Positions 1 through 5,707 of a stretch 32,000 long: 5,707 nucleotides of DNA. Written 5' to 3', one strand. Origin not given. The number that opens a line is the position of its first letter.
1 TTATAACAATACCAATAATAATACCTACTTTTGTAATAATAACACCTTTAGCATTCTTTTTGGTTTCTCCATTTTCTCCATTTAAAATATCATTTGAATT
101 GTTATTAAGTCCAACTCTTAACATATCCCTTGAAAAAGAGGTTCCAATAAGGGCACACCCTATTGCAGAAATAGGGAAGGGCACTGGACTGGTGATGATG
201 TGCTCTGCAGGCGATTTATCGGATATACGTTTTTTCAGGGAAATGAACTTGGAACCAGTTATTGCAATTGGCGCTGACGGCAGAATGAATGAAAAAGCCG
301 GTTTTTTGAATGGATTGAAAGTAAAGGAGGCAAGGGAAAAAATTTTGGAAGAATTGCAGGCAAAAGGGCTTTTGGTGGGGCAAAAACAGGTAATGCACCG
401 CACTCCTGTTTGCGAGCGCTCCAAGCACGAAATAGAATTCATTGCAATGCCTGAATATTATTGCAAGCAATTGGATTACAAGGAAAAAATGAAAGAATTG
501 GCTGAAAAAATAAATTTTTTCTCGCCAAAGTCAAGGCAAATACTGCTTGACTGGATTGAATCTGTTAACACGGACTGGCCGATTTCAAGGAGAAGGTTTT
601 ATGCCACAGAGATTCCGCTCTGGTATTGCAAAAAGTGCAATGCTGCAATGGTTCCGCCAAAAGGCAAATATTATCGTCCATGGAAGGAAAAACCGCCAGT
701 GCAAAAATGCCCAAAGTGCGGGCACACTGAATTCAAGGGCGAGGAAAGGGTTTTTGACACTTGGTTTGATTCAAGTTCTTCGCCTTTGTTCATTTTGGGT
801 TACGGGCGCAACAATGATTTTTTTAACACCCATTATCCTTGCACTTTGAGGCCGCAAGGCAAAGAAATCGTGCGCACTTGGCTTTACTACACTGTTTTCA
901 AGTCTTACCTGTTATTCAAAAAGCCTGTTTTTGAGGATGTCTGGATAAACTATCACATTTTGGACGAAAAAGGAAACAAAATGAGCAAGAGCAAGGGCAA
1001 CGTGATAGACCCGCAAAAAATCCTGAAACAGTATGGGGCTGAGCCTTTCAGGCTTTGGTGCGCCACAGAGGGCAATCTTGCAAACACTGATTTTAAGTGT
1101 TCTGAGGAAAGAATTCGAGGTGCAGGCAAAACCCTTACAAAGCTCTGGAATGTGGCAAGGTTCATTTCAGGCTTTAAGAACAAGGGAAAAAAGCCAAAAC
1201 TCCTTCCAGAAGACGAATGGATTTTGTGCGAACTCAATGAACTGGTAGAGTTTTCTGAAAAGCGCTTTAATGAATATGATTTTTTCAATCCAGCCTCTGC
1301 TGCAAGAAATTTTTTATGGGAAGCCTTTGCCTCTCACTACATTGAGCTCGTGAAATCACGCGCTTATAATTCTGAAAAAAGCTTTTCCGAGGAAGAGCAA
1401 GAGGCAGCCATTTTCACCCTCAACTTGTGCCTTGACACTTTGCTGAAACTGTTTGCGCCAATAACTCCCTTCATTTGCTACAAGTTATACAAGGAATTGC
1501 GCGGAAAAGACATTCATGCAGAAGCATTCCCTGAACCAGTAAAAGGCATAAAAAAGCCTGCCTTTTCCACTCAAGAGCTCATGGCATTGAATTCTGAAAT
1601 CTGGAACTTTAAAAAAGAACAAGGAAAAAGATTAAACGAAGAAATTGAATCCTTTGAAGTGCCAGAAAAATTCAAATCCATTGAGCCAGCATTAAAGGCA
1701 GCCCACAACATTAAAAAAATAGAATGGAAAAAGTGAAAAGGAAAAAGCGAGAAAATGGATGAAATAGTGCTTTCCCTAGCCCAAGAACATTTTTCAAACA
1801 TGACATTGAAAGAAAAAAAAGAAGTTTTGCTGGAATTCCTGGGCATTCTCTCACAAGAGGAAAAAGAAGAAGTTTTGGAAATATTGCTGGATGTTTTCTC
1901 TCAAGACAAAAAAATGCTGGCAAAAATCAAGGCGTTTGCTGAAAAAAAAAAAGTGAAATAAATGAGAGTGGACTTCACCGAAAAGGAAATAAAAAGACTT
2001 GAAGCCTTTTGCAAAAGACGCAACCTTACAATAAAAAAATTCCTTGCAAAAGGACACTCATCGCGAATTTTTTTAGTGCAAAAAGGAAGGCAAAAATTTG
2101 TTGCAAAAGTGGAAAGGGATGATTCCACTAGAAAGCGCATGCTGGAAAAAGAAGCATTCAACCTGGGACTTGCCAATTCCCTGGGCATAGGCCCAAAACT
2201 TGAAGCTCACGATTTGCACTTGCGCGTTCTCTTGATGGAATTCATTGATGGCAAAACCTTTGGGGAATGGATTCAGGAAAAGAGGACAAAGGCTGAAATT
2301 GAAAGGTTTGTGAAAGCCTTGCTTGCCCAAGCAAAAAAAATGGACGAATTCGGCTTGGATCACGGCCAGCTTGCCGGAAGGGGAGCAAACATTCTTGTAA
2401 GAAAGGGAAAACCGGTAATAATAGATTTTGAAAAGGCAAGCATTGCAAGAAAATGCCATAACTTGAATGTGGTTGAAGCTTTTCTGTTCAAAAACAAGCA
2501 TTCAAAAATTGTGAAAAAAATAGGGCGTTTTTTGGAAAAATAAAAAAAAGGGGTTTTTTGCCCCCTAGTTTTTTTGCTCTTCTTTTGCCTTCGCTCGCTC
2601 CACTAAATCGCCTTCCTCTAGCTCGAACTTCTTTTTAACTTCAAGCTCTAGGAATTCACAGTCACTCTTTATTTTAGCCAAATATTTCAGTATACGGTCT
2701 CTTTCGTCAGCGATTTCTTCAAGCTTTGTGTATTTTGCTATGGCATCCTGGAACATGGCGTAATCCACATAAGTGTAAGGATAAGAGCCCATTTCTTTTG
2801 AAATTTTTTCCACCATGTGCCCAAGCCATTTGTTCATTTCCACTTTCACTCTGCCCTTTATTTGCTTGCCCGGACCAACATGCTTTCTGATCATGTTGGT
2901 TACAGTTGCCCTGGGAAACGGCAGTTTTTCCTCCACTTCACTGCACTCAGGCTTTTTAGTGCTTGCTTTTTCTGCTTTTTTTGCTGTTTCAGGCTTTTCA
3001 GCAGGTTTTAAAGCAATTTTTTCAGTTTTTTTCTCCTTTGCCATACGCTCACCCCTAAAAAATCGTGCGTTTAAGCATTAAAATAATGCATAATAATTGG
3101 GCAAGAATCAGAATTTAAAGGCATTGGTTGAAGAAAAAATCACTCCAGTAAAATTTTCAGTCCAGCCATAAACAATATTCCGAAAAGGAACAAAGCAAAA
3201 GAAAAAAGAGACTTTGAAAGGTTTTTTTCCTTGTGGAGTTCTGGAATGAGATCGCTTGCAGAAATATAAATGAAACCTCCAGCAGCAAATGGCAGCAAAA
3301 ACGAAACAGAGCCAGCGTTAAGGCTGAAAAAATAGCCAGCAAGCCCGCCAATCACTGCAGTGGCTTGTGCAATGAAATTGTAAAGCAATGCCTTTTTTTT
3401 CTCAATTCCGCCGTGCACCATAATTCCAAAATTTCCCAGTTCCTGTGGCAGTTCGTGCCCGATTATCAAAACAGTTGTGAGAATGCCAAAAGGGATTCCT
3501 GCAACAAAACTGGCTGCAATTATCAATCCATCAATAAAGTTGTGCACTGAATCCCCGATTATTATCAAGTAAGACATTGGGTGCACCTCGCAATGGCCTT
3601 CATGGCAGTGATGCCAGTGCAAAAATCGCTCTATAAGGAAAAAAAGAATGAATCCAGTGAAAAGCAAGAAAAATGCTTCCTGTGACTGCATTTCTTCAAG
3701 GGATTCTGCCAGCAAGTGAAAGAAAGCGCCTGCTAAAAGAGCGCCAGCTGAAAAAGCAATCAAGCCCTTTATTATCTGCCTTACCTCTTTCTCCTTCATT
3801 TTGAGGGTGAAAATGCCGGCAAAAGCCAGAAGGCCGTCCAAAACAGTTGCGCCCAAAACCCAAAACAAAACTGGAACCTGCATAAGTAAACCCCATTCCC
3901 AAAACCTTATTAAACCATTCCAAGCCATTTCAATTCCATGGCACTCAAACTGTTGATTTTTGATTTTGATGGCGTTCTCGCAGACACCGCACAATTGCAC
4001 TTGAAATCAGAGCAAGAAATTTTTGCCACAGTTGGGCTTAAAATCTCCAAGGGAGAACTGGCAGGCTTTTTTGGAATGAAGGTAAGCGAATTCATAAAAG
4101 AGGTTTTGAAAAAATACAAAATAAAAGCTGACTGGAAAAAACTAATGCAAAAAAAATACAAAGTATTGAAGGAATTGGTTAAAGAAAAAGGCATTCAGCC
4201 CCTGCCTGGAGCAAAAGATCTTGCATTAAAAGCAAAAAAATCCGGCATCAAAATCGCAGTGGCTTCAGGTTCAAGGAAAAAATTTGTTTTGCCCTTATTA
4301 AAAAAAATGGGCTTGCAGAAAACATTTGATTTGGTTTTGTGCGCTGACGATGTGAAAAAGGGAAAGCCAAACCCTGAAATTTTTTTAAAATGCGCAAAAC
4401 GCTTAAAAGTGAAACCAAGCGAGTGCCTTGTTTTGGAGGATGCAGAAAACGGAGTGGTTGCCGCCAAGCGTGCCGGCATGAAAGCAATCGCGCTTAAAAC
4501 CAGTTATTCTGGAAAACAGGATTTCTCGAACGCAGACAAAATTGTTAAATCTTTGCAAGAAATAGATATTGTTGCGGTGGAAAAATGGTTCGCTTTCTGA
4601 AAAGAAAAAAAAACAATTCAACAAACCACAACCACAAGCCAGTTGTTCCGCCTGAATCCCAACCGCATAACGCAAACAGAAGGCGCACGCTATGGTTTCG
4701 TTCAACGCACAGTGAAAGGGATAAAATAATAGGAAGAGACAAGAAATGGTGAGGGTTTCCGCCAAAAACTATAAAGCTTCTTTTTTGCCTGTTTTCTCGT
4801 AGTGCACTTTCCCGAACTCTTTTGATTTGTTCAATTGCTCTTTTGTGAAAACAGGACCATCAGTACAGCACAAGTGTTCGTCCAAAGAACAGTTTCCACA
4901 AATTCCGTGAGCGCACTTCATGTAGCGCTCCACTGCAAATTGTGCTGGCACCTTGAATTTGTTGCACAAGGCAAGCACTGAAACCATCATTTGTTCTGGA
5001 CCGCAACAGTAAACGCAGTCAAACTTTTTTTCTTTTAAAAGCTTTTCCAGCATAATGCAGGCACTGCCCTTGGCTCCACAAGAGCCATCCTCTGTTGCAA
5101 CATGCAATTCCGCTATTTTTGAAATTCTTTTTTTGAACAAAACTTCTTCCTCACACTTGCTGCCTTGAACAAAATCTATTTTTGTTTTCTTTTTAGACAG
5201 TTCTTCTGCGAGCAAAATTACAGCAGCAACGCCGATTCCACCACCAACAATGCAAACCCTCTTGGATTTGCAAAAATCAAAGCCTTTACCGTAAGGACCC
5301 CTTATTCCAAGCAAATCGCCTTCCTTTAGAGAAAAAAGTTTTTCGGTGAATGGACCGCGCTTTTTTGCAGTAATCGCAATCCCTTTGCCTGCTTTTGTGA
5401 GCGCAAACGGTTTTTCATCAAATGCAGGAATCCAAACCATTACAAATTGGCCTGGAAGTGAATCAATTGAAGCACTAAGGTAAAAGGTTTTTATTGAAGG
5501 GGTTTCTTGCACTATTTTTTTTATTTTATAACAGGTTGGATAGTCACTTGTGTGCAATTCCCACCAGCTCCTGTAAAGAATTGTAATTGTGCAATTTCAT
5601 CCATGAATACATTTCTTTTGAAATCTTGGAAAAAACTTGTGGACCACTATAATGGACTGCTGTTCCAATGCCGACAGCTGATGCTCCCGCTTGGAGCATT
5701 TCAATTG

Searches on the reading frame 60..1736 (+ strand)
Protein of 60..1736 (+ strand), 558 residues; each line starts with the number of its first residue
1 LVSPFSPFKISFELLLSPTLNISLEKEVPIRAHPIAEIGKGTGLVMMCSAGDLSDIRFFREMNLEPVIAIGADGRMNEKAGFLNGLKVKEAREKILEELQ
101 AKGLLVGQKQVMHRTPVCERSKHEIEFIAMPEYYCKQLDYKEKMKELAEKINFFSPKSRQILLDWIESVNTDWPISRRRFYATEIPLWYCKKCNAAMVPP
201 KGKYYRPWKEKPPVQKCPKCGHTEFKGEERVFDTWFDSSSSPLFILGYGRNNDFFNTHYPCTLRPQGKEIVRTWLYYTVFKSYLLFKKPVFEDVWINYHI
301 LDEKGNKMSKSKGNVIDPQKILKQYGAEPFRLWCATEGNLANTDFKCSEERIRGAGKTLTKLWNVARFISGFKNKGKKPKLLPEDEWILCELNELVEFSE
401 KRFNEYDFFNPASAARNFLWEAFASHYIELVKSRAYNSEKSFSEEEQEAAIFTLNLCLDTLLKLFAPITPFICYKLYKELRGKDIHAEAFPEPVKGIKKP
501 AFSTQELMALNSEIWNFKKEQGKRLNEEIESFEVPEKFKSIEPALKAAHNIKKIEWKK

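Call 6: search_protein_families(library=pfam, proteins=[window:60-1736:+], max_evalue=0.001)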
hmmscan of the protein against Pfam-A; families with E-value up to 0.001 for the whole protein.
window:60-1736:+ (558 aa): 3 families
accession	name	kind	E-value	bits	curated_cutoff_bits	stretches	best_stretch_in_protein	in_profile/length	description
PF00133.28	tRNA-synt_1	-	6.7e-39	134.2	22.7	1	87-338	138-406/414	tRNA synthetases class I (I, L, M and V)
PF08264.19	Anticodon_1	-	7.4e-26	91.2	25.1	1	385-529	1-144/148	Anticodon-binding domain of tRNA ligase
PF09334.17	tRNA-synt_1g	-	7.1e-08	32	20.1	1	115-349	166-368/391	tRNA synthetases class I (M)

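Call 45: search_protein_families(library=ncbifam, proteins=[window:60-1736:+], max_evalue=0.001)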
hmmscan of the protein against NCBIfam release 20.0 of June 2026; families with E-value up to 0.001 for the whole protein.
window:60-1736:+ (558 aa): 16 families
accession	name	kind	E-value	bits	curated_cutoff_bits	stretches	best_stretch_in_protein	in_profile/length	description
NF009687.0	PRK13208.1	equivalog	4.2e-166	554.4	738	1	25-557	250-789/801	valine--tRNA ligase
TIGR00422.1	valS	equivalog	2.4e-114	383.2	612.1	1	25-544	251-767/863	valine--tRNA ligase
NF000540.1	alt_ValS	exception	5.1e-91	305.9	900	1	24-540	265-806/827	valine--tRNA ligase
NF004349.1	PRK05729.1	equivalog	3.8e-87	293.4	704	1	24-535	244-742/860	valine--tRNA ligase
TIGR00392.1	ileS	equivalog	1.4e-76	258.4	621.4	1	39-531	322-842/861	isoleucine--tRNA ligase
NF011492.0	PRK14900.1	equivalog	9.4e-70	235.6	1783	1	25-494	260-720/1044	valine--tRNA ligase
NF000258.1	MupB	exception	1e-51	175.9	1900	1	40-492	308-775/1033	mupirocin-resistant isoleucine--tRNA ligase MupB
NF000257.1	MupA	exception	2.5e-50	171.2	1900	1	40-492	304-773/1024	mupirocin-resistant isoleucine--tRNA ligase MupA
NF040702.1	ileS_w_GNAT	exception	2.2e-33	115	1999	1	25-485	490-961/1100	isoleucine--tRNA ligase, N-acetyltransferase domain-containing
NF008957.0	PRK12300.1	subfamily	4e-31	107.8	677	2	255-502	574-802/946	leucine--tRNA ligase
TIGR00395.1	leuS_arch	equivalog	3.5e-27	94.8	648.5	2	255-503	568-801/938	leucine--tRNA ligase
TIGR00396.1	leuS_bact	equivalog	7.3e-21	74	548.4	1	304-489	602-767/843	leucine--tRNA ligase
TIGR00398.1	metG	equivalog_domain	2e-16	59.8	336.35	1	235-481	251-502/530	methionine--tRNA ligase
NF008900.0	PRK12267.1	equivalog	3e-15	55.7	598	1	229-340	222-332/648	methionine--tRNA ligase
NF001100.0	PRK00133.1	equivalog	3.4e-08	32.5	587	1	115-500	172-522/676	methionine--tRNA ligase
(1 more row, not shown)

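Call 67: list_cluster_members(proteins=[window:60-1733:+, window:99-1733:+, window:195-1736:+, window:198-1736:+, window:10629-10850:+, window:12611-13123:+, window:16976-17404:+, window:17401-17910:+, window:20139-20633:+, window:20145-20633:+])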
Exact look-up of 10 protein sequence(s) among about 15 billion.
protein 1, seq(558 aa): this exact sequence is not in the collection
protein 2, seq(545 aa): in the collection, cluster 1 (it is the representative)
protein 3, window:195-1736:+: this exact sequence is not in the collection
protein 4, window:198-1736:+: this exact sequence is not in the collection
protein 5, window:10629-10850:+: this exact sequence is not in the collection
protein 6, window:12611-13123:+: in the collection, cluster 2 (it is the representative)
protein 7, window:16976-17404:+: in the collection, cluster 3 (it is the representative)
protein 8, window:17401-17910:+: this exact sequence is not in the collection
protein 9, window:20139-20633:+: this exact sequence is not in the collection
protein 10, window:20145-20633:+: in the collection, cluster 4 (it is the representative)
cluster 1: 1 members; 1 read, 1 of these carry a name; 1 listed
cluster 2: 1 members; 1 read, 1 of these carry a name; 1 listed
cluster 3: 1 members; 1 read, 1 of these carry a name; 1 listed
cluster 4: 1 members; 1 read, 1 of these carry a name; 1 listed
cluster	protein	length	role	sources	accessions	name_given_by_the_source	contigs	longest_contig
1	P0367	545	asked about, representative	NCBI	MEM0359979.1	MAG: class I tRNA ligase family protein [Candidatus Diapherotrites archaeon]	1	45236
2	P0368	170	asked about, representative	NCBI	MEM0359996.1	MAG: Na+/H+ antiporter subunit E [Candidatus Diapherotrites archaeon]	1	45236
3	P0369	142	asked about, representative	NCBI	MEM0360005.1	MAG: NADH-quinone oxidoreductase subunit B family protein [Candidatus Diapherotrites ...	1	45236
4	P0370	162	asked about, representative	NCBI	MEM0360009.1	MAG: 4Fe-4S binding protein [Candidatus Diapherotrites archaeon]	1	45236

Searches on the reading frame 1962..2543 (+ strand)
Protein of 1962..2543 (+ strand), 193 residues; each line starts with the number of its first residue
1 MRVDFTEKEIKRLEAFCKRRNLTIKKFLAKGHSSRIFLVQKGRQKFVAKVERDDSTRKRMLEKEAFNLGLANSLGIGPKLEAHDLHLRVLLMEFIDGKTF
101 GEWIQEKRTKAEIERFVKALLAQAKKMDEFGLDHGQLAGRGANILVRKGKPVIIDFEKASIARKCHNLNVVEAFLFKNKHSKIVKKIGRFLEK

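Call 6: search_protein_families(library=pfam, proteins=[window:1962-2543:+], max_evalue=0.001)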
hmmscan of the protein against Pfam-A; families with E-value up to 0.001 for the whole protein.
window:1962-2543:+ (193 aa): 2 families
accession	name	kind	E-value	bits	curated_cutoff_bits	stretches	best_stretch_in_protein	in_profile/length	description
PF01636.29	APH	-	4.3e-08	33.7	23.2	1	27-139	4-119/239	Phosphotransferase enzyme family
PF01163.29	RIO1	-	6.9e-07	29.5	22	1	53-159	47-151/187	RIO domain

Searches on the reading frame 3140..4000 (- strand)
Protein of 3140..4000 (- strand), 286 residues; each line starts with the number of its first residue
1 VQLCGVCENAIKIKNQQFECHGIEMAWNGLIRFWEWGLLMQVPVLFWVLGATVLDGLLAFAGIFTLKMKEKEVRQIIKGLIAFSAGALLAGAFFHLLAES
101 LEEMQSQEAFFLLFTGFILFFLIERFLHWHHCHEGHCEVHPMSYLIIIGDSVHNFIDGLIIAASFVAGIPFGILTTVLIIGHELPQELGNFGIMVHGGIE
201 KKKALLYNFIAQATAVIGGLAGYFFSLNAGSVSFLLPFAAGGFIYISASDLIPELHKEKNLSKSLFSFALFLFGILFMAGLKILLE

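Call 6: search_protein_families(library=pfam, proteins=[window:3140-4000:-], max_evalue=0.001)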
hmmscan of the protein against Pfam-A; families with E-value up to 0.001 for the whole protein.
window:3140-4000:- (286 aa): 2 families
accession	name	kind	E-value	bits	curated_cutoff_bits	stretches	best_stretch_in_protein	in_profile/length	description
PF02535.28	Zip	-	1.6e-37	129.9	35.1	2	137-281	172-322/323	ZIP Zinc transporter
PF03959.19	FSH1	-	0.001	19.3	21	0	77-118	102-144/211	Serine hydrolase (FSH1)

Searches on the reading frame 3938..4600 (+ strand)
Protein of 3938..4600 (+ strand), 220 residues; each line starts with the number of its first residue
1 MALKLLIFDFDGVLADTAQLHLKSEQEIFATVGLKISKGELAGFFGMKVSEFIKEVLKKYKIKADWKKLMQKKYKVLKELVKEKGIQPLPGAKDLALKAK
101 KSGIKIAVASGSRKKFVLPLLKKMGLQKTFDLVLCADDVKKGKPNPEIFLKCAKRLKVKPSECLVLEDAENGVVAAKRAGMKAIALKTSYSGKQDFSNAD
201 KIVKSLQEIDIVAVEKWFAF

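Call 6: search_protein_families(library=pfam, proteins=[window:3938-4600:+], max_evalue=0.001)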
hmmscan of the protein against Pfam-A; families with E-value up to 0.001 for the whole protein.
window:3938-4600:+ (220 aa): 4 families
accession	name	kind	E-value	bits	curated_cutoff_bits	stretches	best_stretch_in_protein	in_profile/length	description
PF13419.12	HAD_2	-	2.5e-39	135.7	23.8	1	6-185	1-177/178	Haloacid dehalogenase-like hydrolase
PF00702.32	Hydrolase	-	4.5e-32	112.4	26.4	1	4-180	2-191/191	haloacid dehalogenase-like hydrolase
PF13242.12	Hydrolase_like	-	5.1e-08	33.2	22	1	142-208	3-74/75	HAD-hyrolase-like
PF12710.13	HAD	-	2.1e-05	25.5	27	1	7-140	2-135/189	haloacid dehalogenase-like hydrolase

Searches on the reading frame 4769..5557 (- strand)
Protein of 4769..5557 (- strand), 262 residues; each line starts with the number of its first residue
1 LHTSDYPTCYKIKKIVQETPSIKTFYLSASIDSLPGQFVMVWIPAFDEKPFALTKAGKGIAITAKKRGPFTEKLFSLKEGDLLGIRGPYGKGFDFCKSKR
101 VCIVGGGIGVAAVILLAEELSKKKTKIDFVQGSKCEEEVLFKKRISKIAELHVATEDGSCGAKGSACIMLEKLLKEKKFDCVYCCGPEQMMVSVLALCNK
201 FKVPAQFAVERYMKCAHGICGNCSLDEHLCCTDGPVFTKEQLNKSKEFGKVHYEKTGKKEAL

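Call 6: search_protein_families(library=pfam, proteins=[window:4769-5557:-], max_evalue=0.001)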
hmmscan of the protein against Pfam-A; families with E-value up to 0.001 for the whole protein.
window:4769-5557:- (262 aa): 2 families
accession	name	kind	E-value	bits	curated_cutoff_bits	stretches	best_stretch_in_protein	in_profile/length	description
PF10418.14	DHODB_Fe-S_bind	-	5.9e-09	35.9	23.9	1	210-242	1-40/41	Iron-sulfur cluster binding domain of dihydroorotate dehydrogenase B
PF00175.26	NAD_binding_1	-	3.6e-05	24.8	22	1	104-193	2-106/109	Oxidoreductase NAD-binding domain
